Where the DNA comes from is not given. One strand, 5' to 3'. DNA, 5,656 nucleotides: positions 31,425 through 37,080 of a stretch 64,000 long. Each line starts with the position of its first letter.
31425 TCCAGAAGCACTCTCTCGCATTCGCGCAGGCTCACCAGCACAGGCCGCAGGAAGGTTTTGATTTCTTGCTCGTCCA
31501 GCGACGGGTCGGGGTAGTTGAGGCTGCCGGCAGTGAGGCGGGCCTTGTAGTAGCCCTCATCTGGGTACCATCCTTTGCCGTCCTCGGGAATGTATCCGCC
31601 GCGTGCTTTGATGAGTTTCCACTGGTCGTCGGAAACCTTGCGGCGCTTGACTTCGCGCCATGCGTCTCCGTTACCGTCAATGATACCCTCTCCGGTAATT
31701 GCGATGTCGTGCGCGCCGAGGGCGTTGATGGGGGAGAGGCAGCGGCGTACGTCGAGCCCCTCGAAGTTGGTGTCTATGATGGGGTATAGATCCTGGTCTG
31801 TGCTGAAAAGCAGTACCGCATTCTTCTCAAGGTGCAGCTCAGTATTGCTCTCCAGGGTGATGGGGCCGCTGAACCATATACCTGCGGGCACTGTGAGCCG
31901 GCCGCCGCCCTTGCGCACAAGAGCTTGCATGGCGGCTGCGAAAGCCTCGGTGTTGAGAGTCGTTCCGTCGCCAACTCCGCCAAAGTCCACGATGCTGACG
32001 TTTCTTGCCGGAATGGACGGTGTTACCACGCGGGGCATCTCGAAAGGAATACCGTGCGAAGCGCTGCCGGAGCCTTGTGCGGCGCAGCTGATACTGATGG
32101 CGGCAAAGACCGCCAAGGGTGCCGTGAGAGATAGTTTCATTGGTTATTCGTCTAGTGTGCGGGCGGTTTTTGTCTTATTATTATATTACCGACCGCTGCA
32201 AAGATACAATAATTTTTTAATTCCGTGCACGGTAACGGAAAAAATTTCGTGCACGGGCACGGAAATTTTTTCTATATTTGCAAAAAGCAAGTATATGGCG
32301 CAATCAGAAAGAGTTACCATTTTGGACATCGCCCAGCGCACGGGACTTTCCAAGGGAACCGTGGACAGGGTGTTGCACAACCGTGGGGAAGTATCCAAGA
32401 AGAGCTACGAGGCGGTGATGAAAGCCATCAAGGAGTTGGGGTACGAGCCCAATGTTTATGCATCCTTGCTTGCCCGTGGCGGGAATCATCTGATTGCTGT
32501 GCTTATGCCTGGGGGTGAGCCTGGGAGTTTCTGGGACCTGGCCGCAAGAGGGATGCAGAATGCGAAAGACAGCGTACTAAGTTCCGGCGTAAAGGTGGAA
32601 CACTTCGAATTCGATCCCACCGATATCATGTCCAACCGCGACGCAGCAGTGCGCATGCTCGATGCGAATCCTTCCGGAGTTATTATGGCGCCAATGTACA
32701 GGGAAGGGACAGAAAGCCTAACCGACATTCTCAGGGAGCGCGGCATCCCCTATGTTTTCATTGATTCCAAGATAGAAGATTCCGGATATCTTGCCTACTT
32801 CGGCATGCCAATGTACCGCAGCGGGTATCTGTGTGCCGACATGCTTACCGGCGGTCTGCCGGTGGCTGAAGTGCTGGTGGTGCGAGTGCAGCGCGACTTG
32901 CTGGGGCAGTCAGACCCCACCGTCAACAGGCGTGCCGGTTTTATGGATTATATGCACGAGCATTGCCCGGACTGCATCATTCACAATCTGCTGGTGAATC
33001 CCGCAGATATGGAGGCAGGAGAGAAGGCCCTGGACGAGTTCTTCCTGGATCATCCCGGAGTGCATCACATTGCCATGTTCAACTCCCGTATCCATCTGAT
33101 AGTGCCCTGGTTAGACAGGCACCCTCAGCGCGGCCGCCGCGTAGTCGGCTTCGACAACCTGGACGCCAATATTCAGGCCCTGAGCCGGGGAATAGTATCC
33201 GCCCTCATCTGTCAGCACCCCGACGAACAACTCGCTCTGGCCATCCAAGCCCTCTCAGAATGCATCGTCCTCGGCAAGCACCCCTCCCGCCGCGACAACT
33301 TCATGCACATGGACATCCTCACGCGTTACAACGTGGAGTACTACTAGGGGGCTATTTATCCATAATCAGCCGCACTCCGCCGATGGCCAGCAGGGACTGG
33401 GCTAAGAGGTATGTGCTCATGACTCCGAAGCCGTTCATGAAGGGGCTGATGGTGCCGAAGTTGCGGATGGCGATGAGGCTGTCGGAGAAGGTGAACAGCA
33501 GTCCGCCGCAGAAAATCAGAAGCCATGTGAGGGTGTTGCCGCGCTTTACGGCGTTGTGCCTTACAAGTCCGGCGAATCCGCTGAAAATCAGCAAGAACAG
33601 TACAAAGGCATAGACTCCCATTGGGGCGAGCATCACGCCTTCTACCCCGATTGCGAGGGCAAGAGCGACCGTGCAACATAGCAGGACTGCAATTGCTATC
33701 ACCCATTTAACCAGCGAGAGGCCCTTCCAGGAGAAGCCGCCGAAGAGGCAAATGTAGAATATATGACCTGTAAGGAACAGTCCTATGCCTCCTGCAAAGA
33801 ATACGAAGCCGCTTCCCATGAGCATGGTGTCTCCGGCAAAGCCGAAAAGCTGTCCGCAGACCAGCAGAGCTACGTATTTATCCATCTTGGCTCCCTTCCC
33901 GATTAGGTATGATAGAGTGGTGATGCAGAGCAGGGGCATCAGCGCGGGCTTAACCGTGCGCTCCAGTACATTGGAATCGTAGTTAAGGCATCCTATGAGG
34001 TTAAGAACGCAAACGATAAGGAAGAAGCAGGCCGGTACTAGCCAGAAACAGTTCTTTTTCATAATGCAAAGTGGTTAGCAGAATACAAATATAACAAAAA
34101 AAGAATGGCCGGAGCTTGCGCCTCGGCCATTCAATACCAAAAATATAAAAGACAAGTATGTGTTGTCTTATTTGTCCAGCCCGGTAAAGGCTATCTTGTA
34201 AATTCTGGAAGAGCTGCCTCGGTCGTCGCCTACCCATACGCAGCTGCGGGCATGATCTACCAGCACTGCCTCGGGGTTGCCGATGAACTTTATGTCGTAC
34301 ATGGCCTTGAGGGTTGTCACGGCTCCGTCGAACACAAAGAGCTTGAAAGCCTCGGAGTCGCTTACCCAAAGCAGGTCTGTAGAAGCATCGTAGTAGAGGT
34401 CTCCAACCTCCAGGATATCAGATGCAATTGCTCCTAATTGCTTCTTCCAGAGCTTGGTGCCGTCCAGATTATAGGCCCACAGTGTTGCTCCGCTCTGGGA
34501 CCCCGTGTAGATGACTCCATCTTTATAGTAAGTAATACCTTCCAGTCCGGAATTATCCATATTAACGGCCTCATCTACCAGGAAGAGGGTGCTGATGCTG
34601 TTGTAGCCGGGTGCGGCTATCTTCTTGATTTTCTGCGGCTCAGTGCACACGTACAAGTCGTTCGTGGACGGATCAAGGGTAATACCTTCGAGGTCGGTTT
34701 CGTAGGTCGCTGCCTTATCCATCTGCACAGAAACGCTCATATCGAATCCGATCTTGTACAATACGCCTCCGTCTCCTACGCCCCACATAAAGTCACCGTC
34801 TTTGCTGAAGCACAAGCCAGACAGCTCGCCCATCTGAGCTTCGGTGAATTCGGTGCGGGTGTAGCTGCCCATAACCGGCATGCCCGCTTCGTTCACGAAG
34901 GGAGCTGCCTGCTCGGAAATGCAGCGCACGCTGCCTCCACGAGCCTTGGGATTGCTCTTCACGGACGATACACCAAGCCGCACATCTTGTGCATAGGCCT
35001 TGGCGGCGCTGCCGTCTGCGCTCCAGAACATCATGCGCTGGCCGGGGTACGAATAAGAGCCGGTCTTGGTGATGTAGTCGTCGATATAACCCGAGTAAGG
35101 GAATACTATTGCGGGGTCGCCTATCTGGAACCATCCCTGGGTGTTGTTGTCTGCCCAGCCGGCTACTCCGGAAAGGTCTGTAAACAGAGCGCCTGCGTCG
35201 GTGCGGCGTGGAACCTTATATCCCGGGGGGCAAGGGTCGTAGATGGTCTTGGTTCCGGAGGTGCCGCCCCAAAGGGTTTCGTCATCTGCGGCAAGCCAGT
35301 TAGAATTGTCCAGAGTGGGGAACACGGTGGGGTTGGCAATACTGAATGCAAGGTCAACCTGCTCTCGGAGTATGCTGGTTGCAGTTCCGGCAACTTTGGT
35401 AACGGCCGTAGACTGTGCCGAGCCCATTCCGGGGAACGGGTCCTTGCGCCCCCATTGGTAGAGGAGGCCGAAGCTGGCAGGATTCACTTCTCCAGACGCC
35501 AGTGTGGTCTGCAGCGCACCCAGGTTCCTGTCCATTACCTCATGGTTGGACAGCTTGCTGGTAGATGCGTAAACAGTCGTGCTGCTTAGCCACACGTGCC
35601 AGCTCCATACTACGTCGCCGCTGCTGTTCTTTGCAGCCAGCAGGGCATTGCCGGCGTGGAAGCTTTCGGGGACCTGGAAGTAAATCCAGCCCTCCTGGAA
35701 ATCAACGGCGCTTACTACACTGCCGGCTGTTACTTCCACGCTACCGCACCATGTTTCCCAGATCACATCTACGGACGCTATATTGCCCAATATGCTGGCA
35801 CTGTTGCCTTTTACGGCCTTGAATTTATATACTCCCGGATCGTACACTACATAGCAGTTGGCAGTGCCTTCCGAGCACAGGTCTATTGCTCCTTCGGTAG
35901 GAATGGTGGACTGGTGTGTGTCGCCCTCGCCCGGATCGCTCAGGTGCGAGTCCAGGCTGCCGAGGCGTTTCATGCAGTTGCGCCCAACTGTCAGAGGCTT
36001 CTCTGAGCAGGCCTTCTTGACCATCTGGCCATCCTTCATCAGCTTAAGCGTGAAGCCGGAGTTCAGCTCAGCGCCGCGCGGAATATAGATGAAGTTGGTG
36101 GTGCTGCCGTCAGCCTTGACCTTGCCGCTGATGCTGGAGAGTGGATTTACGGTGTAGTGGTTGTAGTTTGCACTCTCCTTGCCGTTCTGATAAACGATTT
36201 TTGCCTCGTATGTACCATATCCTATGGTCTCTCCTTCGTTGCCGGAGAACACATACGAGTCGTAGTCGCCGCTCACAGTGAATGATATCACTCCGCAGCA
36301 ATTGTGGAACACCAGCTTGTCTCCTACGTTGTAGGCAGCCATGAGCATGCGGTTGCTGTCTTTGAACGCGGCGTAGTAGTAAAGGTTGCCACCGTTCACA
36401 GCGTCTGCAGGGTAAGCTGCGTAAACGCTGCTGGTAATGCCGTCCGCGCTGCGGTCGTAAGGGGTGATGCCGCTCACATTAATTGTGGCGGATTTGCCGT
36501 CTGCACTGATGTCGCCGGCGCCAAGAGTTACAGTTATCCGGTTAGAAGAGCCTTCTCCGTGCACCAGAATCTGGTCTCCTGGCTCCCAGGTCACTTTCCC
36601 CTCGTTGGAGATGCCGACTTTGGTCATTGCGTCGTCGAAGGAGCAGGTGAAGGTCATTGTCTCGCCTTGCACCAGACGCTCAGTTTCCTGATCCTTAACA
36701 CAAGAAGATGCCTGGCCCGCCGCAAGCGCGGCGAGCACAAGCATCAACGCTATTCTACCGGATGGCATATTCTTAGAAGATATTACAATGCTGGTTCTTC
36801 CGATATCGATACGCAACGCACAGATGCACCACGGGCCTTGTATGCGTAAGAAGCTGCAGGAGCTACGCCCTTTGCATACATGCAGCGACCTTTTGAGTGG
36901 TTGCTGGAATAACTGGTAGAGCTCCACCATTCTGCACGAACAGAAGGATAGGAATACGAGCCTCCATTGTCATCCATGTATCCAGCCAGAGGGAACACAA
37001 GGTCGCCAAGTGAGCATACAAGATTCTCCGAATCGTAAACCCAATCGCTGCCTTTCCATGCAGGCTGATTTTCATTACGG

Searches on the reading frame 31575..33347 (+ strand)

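Call 94: search_protein_families(library=pfam, proteins=[window:31575-33347:+], max_evalue=0.01)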
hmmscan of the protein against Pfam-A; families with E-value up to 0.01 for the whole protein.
window:31575-33347:+ (590 aa): 5 families
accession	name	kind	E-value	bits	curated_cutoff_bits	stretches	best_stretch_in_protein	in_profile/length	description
PF13407.12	Peripla_BP_4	-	6.3e-23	82.1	35.1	1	307-562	1-252/258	Periplasmic binding protein domain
PF00356.27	LacI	-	1.1e-13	51.2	27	1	248-293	1-46/46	Bacterial regulatory proteins, lacI family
PF00532.27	Peripla_BP_1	-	0.0024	17.8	22.2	1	366-506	58-193/281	Periplasmic binding proteins and sugar binding domain of LacI family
PF09339.16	HTH_IclR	-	0.0026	18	22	1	243-268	15-40/52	IclR helix-turn-helix domain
PF13412.12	HTH_24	-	0.0047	16.9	21.9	0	243-263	14-34/48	Winged helix-turn-helix DNA-binding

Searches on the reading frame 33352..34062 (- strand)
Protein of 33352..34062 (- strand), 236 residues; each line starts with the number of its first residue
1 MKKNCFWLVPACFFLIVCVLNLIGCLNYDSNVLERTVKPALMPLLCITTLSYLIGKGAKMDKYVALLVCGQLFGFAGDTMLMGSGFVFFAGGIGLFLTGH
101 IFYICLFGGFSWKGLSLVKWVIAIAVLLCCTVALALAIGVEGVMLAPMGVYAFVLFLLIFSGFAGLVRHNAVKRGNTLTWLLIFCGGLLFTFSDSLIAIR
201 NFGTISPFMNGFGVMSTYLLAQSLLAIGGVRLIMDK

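Call 40: search_protein_families(library=pfam, proteins=[window:33352-34062:-], max_evalue=0.001)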
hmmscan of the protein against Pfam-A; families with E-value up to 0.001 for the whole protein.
window:33352-34062:- (236 aa): 1 family
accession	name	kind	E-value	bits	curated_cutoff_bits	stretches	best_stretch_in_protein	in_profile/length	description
PF07947.19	YhhN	-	1.8e-24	86.9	25.6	1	36-228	4-181/182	YhhN family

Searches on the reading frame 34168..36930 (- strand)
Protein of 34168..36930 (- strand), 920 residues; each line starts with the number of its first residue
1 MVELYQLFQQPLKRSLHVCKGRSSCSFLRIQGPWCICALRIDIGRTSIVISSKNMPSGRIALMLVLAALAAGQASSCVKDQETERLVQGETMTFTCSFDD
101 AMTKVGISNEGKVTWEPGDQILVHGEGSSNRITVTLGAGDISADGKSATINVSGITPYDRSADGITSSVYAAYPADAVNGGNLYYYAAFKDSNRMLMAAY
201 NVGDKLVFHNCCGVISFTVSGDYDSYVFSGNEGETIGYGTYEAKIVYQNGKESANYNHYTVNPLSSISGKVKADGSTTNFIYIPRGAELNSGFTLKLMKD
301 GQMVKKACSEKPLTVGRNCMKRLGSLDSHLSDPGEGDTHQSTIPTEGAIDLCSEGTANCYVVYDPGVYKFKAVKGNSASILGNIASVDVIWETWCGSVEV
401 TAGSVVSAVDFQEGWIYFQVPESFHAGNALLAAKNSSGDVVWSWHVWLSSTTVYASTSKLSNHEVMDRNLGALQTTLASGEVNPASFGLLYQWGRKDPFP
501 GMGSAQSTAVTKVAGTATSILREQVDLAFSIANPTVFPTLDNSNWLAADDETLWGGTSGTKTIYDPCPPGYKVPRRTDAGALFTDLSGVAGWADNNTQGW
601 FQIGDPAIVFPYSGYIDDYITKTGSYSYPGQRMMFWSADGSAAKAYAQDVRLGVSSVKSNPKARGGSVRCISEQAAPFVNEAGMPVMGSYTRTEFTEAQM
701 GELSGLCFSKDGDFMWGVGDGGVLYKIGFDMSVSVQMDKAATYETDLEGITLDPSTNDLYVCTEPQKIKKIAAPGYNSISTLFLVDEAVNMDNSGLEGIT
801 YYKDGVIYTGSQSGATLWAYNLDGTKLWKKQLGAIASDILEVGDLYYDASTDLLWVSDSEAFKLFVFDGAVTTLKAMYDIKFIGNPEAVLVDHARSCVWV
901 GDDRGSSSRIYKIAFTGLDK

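Call 10: search_protein_families(library=pfam, proteins=[window:34168-36930:-], max_evalue=0.01)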
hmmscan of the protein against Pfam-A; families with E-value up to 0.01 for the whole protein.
window:34168-36930:- (920 aa): 2 families
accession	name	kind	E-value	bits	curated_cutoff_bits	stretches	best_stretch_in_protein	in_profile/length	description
PF13449.12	Phytase-like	-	0.0013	19.1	27.6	1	699-814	2-145/284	Esterase-like activity of phytase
PF09603.15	Fib_succ_major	-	0.0019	18.9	33.9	1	485-671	48-186/187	Fibrobacter succinogenes major domain (Fib_succ_major)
